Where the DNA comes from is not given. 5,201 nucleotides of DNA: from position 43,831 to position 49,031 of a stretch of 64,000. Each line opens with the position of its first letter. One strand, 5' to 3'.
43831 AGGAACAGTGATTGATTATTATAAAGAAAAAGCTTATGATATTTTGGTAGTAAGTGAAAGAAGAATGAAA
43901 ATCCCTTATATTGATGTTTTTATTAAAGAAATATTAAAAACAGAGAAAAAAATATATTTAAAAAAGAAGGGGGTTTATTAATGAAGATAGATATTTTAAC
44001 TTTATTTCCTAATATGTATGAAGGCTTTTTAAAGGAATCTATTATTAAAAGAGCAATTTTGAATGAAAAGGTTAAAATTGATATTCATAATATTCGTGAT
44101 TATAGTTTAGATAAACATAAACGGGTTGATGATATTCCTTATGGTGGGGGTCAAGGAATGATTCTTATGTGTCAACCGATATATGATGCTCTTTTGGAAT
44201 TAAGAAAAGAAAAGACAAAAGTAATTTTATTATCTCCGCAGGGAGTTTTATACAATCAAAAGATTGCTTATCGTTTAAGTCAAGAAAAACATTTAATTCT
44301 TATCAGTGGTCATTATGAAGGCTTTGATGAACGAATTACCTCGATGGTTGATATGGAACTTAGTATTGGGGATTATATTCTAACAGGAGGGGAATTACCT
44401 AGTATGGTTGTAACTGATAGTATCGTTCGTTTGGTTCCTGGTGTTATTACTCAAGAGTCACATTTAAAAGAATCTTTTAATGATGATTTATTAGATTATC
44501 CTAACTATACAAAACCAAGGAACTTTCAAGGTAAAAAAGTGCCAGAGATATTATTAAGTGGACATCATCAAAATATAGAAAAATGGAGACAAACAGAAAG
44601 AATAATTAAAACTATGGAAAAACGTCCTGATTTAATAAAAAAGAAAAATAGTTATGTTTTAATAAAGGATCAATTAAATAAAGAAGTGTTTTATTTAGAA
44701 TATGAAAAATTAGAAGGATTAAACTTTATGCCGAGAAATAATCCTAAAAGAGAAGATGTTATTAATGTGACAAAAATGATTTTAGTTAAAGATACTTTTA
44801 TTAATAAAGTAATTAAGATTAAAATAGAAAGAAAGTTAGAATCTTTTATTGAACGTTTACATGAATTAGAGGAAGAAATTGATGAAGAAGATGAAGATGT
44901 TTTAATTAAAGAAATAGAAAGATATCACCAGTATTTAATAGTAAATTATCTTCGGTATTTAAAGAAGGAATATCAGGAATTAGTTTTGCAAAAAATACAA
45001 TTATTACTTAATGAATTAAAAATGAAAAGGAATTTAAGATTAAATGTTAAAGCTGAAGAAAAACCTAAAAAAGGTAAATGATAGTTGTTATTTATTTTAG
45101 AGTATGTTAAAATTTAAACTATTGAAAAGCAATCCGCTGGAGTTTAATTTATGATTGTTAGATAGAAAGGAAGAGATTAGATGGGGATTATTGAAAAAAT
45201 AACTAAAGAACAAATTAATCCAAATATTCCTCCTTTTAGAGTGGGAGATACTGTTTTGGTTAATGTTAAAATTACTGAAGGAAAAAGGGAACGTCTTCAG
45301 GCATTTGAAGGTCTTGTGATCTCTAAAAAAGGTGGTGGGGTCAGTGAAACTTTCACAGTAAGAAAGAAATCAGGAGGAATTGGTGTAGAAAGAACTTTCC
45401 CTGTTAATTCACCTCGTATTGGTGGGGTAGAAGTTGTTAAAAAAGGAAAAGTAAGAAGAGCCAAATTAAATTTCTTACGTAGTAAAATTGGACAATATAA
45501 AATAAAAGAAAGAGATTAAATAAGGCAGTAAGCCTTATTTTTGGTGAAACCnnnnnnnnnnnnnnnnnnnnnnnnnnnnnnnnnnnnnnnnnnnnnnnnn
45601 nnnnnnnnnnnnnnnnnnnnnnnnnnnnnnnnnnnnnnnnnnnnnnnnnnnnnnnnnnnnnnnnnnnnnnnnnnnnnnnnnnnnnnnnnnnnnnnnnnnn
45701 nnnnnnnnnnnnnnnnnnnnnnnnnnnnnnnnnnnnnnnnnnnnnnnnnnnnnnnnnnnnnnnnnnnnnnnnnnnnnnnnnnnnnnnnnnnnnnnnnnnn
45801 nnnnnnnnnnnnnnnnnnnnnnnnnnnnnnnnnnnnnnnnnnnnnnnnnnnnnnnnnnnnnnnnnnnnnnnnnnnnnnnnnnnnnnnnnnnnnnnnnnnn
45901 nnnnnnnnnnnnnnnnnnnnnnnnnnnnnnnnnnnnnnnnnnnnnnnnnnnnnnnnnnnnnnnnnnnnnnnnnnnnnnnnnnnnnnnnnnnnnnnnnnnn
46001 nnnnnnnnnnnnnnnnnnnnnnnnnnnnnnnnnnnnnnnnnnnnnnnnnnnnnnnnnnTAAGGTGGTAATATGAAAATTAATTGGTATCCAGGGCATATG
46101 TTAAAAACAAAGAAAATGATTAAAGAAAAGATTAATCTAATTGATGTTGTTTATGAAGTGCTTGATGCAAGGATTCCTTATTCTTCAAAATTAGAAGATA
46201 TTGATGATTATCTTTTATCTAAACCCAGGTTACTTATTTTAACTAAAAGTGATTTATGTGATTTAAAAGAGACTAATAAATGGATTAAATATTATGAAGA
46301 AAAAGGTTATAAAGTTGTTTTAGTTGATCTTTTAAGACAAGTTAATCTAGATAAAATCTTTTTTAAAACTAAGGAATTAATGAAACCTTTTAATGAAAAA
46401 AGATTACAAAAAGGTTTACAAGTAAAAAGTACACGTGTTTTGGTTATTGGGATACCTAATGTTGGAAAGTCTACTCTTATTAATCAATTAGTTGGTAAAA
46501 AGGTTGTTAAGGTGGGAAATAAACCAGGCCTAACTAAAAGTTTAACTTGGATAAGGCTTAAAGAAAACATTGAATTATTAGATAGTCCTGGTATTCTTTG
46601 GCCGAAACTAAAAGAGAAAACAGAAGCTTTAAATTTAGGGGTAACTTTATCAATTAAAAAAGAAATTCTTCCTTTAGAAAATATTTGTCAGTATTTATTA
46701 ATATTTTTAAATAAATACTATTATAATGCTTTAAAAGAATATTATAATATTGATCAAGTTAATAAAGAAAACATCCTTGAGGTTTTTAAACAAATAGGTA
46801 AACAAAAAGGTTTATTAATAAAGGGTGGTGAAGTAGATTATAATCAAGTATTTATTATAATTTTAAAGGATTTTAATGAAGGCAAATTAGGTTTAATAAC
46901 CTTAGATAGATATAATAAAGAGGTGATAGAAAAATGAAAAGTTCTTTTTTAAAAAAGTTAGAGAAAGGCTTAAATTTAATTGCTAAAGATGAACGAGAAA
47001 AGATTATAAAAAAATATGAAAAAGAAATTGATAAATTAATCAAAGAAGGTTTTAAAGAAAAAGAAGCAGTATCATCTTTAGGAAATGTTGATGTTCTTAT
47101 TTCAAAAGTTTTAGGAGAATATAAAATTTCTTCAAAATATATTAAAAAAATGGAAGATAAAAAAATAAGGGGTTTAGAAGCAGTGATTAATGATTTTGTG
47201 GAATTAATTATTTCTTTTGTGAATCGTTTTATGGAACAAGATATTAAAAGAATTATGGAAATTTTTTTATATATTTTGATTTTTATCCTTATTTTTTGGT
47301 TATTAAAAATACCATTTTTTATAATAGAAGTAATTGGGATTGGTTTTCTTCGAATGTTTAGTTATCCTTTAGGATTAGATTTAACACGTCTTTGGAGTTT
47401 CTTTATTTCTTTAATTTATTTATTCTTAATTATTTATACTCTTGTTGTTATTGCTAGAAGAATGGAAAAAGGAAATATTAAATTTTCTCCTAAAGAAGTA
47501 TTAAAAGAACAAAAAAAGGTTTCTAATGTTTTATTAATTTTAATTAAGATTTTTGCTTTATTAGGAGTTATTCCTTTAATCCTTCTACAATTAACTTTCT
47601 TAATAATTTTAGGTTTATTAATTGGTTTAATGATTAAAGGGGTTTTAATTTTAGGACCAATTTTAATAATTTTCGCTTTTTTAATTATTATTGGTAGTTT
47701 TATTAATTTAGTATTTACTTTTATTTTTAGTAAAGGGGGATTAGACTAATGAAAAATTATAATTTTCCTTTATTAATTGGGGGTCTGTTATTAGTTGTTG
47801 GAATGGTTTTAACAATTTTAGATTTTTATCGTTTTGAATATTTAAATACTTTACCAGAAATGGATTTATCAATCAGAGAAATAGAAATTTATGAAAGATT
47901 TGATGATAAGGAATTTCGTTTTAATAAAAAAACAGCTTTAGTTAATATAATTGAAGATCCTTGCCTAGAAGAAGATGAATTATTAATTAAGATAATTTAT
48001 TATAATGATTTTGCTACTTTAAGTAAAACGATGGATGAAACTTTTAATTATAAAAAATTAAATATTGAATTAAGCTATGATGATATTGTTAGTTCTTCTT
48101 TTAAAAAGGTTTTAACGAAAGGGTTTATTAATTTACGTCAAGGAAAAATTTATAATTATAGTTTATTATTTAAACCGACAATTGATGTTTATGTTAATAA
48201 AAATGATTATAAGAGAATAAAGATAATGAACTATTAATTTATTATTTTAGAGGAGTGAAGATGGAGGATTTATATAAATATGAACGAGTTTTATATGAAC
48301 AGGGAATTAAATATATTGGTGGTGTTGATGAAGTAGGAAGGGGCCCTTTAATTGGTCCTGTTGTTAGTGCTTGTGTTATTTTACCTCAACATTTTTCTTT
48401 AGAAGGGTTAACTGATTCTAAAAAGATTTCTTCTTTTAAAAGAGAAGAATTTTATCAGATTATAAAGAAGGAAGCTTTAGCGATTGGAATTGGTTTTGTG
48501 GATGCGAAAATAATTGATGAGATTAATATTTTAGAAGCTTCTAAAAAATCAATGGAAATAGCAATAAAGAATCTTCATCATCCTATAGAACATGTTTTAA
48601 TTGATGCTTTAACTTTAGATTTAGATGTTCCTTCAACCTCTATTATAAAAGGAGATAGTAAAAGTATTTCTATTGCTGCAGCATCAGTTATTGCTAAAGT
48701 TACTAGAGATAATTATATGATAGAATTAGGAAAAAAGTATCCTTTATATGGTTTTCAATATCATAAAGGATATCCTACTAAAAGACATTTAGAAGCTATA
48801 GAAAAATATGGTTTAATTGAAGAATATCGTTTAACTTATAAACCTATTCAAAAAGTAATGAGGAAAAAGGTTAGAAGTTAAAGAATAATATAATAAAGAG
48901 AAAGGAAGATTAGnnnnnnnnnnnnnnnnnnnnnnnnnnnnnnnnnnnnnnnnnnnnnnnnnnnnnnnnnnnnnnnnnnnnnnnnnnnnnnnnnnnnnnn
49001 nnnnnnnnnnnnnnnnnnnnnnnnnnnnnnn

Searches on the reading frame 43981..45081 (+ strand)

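Call 17: search_protein_families(library=pfam, proteins=[window:43981-45081:+], max_evalue=0.0001)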
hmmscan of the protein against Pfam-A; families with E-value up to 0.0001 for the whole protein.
window:43981-45081:+ (366 aa): 1 family
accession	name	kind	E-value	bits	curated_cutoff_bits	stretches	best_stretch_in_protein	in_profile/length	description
PF01746.26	tRNA_m1G_MT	-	5e-61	206.3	27.3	1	23-216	2-195/195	tRNA (Guanine-1)-methyltransferase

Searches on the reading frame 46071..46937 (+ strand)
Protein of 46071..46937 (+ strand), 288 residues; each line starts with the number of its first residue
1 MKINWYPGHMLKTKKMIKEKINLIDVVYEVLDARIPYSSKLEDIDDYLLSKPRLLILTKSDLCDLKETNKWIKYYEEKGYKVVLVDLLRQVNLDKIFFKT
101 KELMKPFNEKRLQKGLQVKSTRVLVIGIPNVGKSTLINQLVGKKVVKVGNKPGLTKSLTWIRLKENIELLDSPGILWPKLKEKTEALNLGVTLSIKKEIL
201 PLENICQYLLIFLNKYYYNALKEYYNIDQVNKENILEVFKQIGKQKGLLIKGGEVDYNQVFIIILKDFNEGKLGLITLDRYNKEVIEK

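Call 17: search_protein_families(library=pfam, proteins=[window:46071-46937:+], max_evalue=0.0001)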
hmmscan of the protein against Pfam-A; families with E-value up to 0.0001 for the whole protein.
window:46071-46937:+ (288 aa): 4 families
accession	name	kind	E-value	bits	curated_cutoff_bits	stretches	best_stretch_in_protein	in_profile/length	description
PF01926.29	MMR_HSR1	-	1.6e-19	70.5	21.9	1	122-215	1-85/113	50S ribosome-binding GTPase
PF02421.24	FeoB_N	-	1.1e-09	38.4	27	1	122-175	2-57/156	Ferrous iron transport protein B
PF03193.22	RsgA_GTPase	-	6.7e-09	36.2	30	1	54-175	57-168/174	RsgA GTPase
PF00350.29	Dynamin_N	-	3.9e-05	24.2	27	0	123-170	1-47/168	Dynamin family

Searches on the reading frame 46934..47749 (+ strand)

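Call 18: search_protein_families(library=pfam, proteins=[window:46934-47749:+], max_evalue=0.0001)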
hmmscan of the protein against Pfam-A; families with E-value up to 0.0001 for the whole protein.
window:46934-47749:+ (271 aa): 1 family
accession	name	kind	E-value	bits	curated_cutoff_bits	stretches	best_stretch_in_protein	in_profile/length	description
PF22564.2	HAAS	-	1.8e-07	31.8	27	1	5-54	2-51/55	HAAS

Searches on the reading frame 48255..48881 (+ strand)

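Call 18: search_protein_families(library=pfam, proteins=[window:48255-48881:+], max_evalue=0.0001)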
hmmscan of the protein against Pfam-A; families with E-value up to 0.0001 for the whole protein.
window:48255-48881:+ (208 aa): 1 family
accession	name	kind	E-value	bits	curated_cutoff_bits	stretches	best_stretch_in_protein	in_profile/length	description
PF01351.25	RNase_HII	-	5.1e-37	128.2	25.8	1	23-189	2-186/199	Ribonuclease HII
